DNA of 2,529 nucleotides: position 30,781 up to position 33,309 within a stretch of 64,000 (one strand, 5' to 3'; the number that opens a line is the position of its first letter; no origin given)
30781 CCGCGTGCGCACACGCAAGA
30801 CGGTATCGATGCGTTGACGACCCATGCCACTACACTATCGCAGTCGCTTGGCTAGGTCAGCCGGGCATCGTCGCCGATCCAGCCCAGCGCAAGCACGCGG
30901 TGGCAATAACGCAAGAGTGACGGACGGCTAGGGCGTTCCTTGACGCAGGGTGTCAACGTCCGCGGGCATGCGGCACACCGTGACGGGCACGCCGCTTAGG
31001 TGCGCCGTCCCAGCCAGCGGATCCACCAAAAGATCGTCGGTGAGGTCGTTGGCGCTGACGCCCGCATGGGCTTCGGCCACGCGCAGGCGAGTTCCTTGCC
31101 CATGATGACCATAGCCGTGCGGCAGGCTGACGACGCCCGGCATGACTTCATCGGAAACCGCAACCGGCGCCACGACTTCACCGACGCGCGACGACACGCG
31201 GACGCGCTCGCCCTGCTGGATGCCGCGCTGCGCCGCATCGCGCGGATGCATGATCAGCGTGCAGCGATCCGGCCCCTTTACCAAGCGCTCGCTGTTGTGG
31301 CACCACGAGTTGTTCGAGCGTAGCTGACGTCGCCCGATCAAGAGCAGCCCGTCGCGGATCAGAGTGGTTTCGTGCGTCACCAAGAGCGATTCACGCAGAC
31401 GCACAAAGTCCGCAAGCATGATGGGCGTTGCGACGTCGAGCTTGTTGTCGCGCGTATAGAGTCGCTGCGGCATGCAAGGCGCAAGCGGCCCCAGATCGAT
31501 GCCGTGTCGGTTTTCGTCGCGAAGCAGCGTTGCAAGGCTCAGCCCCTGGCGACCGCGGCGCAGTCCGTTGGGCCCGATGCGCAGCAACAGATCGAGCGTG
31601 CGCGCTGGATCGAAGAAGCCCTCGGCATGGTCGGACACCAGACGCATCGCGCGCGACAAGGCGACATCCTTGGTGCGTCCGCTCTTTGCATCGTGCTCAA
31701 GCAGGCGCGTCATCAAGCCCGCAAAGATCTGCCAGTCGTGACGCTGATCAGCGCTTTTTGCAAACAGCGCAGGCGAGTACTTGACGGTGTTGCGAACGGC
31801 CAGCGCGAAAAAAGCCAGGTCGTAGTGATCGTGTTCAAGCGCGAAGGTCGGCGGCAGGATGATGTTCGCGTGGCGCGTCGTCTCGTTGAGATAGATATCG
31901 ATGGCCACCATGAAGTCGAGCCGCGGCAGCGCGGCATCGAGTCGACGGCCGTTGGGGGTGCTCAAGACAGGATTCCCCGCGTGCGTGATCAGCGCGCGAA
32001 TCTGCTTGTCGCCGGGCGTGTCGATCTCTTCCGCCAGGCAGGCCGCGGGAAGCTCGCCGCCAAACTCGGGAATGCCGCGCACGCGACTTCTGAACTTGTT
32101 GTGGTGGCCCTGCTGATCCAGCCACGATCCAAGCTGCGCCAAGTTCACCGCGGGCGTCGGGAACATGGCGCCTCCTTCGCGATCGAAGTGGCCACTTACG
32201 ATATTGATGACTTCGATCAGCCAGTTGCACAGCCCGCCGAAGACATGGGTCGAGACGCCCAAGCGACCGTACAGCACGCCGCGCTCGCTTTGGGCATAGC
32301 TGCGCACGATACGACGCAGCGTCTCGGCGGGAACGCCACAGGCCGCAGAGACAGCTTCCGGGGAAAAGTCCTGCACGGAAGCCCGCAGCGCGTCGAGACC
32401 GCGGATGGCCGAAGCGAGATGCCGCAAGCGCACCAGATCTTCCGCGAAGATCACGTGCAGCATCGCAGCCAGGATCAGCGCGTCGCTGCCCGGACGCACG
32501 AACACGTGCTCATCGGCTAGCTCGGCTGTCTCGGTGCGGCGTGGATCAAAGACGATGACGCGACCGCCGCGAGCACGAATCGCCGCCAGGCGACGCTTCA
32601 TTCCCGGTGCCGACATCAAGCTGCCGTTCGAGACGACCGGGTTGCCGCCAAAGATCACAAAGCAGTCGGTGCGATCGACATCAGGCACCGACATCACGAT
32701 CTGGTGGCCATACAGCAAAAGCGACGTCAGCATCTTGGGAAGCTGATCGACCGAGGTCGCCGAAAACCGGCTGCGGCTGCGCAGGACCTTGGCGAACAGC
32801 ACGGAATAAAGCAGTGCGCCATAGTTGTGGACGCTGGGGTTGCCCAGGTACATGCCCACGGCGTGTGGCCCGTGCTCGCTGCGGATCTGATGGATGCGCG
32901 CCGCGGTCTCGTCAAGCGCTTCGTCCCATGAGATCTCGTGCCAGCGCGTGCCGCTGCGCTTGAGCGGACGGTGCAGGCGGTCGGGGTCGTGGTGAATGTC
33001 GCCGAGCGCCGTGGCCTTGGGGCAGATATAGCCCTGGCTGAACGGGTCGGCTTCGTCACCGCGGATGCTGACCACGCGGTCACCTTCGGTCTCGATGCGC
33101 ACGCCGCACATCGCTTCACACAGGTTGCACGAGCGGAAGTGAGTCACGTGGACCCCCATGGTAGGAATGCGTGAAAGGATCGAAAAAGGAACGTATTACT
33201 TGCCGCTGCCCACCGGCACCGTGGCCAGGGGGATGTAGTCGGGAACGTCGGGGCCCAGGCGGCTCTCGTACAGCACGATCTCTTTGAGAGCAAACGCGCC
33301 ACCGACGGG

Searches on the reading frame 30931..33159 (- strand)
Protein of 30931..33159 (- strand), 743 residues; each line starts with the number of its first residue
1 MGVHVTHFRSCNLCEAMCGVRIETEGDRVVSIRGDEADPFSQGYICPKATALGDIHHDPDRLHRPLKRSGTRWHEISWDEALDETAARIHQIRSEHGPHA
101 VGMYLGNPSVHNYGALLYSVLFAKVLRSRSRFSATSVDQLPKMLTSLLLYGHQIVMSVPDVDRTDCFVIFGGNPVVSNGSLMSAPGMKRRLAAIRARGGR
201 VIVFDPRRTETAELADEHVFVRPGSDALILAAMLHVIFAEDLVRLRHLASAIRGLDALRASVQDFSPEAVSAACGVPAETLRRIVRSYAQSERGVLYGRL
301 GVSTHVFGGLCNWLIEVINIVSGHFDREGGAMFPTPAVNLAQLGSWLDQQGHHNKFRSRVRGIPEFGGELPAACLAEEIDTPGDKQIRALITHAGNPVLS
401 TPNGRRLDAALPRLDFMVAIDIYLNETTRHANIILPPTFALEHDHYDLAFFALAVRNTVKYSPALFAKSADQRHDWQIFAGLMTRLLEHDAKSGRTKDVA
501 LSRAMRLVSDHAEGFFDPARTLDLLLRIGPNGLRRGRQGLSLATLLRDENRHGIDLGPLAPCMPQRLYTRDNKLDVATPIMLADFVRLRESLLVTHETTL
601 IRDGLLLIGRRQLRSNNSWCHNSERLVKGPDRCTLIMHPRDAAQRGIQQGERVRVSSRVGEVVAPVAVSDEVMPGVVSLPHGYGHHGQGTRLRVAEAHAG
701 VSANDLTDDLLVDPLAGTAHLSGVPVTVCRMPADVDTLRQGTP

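Call 68: search_protein_families(library=pfam, proteins=[window:30931-33159:-], max_evalue=0.00001)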
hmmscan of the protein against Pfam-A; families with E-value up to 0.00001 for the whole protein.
window:30931-33159:- (743 aa): 3 families
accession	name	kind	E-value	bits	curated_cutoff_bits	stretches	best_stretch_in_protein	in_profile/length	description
PF00384.28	Molybdopterin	-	5.9e-30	104.9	24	1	61-483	1-351/353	Molybdopterin oxidoreductase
PF01568.27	Molydop_binding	-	1.5e-25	89.8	26.8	1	605-722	1-107/110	Molydopterin dinucleotide binding domain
PF04879.21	Molybdop_Fe4S4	-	9.4e-09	35.6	22.7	1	11-54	8-51/55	Molybdopterin oxidoreductase Fe4S4 domain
